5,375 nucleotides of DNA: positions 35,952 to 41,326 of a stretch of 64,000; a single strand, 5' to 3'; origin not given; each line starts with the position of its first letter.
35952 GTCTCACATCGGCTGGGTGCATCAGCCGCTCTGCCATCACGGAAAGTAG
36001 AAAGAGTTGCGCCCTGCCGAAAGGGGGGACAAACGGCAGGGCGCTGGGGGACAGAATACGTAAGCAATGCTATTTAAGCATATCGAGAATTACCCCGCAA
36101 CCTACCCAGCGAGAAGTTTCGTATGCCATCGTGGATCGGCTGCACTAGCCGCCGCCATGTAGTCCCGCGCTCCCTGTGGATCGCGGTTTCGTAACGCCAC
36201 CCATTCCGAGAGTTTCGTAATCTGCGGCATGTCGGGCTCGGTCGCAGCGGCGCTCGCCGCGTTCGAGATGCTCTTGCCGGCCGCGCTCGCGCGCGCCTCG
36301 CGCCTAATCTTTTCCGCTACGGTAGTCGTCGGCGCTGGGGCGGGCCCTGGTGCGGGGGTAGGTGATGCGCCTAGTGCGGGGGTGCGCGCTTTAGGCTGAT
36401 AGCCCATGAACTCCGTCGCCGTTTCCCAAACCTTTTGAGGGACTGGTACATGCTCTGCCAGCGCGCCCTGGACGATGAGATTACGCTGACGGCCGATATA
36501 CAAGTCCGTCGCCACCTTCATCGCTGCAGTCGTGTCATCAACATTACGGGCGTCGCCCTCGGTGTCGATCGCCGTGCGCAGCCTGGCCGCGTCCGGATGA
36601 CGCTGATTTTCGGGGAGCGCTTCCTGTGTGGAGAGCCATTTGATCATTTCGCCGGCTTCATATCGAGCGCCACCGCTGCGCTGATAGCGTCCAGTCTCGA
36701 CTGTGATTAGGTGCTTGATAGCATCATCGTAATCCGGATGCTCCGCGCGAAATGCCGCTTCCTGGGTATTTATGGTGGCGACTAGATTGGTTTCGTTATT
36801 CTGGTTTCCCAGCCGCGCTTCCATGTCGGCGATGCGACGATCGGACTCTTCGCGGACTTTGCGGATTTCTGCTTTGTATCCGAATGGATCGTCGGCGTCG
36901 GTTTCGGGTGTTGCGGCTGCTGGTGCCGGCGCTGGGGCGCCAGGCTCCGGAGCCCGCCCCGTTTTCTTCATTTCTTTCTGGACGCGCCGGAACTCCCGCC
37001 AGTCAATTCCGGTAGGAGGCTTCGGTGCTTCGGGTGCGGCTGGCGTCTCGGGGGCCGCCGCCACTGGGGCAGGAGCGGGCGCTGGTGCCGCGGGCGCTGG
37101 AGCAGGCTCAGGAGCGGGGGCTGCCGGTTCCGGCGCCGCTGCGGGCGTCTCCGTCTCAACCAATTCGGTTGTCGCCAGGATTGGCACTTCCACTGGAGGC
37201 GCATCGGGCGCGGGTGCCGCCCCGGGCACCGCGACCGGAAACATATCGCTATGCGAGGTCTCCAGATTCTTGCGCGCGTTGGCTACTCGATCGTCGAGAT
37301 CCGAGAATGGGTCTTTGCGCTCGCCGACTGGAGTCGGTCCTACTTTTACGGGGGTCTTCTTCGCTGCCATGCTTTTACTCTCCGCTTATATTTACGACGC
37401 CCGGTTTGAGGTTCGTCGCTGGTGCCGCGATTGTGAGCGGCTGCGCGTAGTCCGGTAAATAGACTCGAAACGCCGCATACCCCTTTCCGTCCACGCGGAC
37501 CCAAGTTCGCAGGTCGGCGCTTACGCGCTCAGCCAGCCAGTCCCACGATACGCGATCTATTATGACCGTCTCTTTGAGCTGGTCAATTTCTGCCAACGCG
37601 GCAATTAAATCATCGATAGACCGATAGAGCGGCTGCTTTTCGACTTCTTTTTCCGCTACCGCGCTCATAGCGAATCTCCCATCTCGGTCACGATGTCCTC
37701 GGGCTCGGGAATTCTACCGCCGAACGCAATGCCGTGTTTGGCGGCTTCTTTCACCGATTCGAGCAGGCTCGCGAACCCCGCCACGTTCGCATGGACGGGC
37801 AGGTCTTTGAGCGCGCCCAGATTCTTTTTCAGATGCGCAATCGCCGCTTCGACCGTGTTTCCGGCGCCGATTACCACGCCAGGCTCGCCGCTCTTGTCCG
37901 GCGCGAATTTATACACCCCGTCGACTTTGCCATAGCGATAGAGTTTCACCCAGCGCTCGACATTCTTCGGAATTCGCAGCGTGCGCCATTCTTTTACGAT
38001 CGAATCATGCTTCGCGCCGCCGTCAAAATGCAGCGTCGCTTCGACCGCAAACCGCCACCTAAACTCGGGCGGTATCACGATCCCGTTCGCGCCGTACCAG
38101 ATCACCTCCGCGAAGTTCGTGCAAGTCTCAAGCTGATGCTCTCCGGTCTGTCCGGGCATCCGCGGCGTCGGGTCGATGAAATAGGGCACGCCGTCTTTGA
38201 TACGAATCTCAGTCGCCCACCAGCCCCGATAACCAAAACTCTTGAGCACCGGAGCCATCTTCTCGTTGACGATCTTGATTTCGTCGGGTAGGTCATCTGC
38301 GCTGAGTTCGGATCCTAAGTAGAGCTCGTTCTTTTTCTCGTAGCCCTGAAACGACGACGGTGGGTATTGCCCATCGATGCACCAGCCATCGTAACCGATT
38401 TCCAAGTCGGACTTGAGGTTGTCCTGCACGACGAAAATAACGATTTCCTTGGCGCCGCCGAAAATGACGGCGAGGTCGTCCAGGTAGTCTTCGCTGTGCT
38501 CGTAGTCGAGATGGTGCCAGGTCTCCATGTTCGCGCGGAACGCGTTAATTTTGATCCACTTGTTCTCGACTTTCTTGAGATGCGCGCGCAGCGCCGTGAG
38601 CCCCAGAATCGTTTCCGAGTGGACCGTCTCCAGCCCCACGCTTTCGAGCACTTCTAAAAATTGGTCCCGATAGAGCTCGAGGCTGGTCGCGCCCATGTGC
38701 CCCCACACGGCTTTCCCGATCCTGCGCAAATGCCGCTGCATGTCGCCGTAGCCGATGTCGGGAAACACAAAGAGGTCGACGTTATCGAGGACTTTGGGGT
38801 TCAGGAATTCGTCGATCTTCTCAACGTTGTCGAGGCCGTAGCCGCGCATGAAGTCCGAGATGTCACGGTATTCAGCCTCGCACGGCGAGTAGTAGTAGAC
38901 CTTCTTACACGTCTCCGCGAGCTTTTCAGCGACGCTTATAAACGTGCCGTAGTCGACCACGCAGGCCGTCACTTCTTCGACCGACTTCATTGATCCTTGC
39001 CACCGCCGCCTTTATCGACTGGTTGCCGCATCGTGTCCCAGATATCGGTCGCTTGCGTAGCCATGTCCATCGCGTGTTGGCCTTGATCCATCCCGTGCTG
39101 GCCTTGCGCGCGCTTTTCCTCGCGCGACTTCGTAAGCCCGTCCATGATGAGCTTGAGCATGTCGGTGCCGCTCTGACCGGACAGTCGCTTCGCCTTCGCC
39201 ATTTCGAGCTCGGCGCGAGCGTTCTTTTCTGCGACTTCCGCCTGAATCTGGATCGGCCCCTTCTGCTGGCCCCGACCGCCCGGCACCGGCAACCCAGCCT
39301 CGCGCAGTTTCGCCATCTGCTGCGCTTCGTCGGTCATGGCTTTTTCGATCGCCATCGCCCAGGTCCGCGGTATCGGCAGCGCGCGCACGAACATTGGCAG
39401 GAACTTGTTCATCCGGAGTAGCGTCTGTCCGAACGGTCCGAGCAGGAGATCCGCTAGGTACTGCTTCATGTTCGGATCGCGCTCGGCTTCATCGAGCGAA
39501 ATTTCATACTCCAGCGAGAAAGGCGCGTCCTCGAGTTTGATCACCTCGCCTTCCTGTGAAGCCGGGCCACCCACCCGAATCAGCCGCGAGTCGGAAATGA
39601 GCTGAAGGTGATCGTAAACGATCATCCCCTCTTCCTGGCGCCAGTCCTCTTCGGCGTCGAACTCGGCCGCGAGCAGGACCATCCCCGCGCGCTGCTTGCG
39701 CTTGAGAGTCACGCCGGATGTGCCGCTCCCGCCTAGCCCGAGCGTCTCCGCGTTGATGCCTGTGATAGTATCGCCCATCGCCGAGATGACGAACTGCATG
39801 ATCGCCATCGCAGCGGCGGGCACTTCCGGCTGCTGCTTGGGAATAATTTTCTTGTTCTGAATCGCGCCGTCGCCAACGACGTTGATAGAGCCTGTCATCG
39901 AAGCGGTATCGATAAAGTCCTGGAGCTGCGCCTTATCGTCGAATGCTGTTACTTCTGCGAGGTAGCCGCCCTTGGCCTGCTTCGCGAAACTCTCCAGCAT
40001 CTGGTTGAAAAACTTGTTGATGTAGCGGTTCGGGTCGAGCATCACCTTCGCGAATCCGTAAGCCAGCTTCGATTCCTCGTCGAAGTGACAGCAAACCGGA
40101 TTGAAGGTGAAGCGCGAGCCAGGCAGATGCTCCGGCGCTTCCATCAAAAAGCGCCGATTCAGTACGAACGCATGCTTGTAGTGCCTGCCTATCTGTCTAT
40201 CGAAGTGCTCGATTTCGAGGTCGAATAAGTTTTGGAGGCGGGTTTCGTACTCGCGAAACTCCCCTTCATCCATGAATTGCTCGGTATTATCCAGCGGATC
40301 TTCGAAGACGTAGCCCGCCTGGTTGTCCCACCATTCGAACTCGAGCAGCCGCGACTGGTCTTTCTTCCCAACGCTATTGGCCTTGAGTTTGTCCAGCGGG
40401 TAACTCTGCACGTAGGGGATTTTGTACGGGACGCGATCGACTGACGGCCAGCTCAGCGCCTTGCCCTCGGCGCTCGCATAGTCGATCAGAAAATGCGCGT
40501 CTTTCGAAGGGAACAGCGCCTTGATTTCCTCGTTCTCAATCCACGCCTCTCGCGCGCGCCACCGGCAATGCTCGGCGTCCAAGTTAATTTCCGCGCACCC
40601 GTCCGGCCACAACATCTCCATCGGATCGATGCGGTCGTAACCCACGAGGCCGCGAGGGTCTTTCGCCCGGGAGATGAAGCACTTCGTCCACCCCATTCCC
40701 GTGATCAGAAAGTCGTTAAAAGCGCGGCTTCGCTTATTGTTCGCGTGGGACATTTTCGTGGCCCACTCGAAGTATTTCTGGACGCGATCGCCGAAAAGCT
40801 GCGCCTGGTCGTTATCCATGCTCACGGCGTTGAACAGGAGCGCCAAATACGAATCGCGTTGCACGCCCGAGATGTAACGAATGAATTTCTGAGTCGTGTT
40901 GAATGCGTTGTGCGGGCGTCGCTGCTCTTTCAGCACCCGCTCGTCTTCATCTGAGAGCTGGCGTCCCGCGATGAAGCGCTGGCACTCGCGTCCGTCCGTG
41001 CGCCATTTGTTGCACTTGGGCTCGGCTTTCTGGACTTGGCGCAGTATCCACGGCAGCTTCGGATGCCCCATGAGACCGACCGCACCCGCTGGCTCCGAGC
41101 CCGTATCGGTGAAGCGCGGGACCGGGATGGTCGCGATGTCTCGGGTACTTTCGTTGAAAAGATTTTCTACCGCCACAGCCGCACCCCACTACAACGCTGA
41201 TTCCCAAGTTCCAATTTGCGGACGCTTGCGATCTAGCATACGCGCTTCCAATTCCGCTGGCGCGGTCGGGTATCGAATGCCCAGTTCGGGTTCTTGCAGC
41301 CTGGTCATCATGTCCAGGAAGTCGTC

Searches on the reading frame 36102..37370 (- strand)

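Call 29: search_protein_families(library=pfam, proteins=[window:36102-37370:-], max_evalue=0.01)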
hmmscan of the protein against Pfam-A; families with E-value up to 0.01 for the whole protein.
window:36102-37370:- (422 aa): 1 family
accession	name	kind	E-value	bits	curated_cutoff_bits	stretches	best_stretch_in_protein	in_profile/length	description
PF14357.11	DUF4404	-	0.0046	18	27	0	182-223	32-76/83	Domain of unknown function (DUF4404)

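Call 72: search_protein_families(library=phrogs, proteins=[window:36102-37370:-], max_evalue=0.001)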
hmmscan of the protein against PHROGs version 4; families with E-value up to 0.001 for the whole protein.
window:36102-37370:- (422 aa): 0 families

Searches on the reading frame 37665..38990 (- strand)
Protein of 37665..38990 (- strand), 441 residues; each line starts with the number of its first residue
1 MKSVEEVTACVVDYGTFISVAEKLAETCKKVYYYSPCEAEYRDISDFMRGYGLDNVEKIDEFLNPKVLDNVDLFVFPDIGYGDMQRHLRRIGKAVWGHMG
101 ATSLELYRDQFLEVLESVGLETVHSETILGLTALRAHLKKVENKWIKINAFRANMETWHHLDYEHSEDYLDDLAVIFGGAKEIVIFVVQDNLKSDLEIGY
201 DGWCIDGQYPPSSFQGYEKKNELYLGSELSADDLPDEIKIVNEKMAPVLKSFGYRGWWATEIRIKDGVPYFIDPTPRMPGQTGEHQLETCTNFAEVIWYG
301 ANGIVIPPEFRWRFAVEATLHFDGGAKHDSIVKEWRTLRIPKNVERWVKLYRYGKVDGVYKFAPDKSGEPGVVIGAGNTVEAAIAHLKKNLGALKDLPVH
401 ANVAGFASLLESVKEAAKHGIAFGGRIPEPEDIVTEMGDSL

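Call 29: search_protein_families(library=pfam, proteins=[window:37665-38990:-], max_evalue=0.01)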
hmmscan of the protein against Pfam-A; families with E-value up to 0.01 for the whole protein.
window:37665-38990:- (441 aa): 0 families

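Call 72: search_protein_families(library=phrogs, proteins=[window:37665-38990:-], max_evalue=0.001)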
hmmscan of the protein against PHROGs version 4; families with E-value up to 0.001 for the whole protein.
window:37665-38990:- (441 aa): 0 families

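Call 73: search_solved_structures(query=window:37665-38990:-, max_evalue=1)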
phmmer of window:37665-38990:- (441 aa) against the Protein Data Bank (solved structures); distinct sequences matched with E-value up to 1: 0.
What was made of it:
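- Tried and rejected: ATP-grasp ligase at 37665-38990: no Pfam, PHROG or PDB-sequence hit (calls 29, 72, 73).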

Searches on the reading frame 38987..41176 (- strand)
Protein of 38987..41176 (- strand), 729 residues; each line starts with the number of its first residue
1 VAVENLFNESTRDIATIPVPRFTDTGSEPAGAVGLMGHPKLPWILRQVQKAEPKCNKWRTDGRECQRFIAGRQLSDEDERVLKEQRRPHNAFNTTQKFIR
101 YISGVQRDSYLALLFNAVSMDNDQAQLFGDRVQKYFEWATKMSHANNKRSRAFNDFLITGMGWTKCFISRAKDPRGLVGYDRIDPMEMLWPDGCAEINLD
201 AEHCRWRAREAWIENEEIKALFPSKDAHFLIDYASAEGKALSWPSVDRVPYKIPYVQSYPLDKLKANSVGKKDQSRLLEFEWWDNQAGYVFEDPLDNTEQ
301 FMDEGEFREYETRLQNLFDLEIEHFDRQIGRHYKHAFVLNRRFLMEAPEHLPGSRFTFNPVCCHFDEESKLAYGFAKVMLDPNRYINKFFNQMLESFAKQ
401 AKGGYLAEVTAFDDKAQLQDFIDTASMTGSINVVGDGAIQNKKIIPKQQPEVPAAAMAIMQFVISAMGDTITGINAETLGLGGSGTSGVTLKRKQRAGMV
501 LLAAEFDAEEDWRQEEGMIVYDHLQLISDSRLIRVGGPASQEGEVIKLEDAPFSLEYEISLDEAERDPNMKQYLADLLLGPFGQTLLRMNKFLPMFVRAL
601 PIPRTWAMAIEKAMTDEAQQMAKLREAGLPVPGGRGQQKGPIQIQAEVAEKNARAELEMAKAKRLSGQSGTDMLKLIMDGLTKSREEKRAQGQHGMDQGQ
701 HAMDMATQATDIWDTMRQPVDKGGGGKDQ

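Call 29: search_protein_families(library=pfam, proteins=[window:38987-41176:-], max_evalue=0.01)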
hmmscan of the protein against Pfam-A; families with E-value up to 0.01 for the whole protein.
window:38987-41176:- (729 aa): 1 family
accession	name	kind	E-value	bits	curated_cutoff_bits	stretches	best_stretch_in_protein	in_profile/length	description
PF16510.12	P22_portal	-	1.3e-56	192.8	26.1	1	48-656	4-592/594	Phage P22-like portal protein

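Call 51: search_dna_similar(query=window:38987-41176:-, collection=phages, mode=protein, max_evalue=0.00001, max_rows=15)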
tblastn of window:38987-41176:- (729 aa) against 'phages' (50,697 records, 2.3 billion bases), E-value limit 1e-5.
Records with a match: 217; places in all: 217; records where one place covers at least 80% of the query: 1.
Best place of each record, by identity: <60% 217.
By first word of the organism name: Stx2a-converting 83; Escherichia 71; Ralstonia 18; Stx2-converting 12; Shigella 6; Stx 6; Erwinia 5; Enterobacteria 5; Stx1 4; Paracoccus 1; and 6 more.
By host as written in the record: - 101; Escherichia coli K514 (EHEC) 7; Ralstonia pseudosolanacearum 6; Ralstonia pseudosolanacearum I-31 (MT043) 4; Escherichia coli O157:H7 4; Escherichia coli O157:H7 Morioka V526 4; Ralstonia pseudosolanacearum I-33 (MT061) 2; Ralstonia pseudosolanacearum I-15 (MT017) 2; and 69 more.
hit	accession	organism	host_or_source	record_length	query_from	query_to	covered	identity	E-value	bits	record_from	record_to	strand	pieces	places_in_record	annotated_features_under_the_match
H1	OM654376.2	Paracoccus phage vB_PmaP_KLEP18-1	Paracoccus marcusii strain KR4M-18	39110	15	679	91%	24.5%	4e-33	144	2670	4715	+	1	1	portal protein | hypothetical protein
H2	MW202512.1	Caudoviricetes sp.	Manatee Spring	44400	51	603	76%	28.8%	3e-47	187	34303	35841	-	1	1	portal protein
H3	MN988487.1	Rhizobium phage RHph_Y1_10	Rhizobium etli Y1_10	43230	54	603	75%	27.3%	1e-35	151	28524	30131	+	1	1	portal protein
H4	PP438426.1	Microcystis phage Mae-JY35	Microcystis aeruginosa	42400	43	623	80%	25.7%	4e-36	153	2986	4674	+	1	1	portal protein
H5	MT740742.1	Ralstonia phage Heva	Ralstonia pseudosolanacearum I-31 ...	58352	73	535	64%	22.2%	2e-6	58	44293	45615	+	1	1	hypothetical protein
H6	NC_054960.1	Ralstonia phage Heva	Ralstonia pseudosolanacearum I-31 ...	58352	73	535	64%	22.2%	2e-6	58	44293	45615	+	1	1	portal protein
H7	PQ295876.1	Ralstonia phage YL1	Ralstonia pseudosolanacearum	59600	73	535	64%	22.2%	4e-6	57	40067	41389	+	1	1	hypothetical protein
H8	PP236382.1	Ralstonia phage QkW1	Ralstonia pseudosolanacearum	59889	73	535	64%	22.2%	4e-6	57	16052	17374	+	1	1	hypothetical protein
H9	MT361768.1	Ralstonia phage RPZH6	Ralstonia pseudosolanacearum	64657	73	535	64%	22.2%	5e-6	56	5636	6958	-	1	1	portal protein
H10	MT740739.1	Ralstonia phage Gerry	Ralstonia pseudosolanacearum I-33 ...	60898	73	535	64%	21.9%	3e-6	57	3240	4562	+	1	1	hypothetical protein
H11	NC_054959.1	Ralstonia phage Gerry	Ralstonia pseudosolanacearum I-33 ...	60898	73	535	64%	21.9%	3e-6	57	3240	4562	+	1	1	portal protein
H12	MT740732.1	Ralstonia phage Darius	Ralstonia pseudosolanacearum I-15 ...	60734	73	535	64%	21.9%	5e-6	56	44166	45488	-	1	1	portal protein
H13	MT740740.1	Ralstonia phage Gervaise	Ralstonia pseudosolanacearum I-15 ...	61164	73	535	64%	21.9%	5e-6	56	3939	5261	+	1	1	portal protein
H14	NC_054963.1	Ralstonia phage Gervaise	Ralstonia pseudosolanacearum I-15 ...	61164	73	535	64%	21.9%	5e-6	56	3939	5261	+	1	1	portal protein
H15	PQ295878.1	Ralstonia phage YL3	Ralstonia pseudosolanacearum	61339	73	535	64%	21.9%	5e-6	56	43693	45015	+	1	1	hypothetical protein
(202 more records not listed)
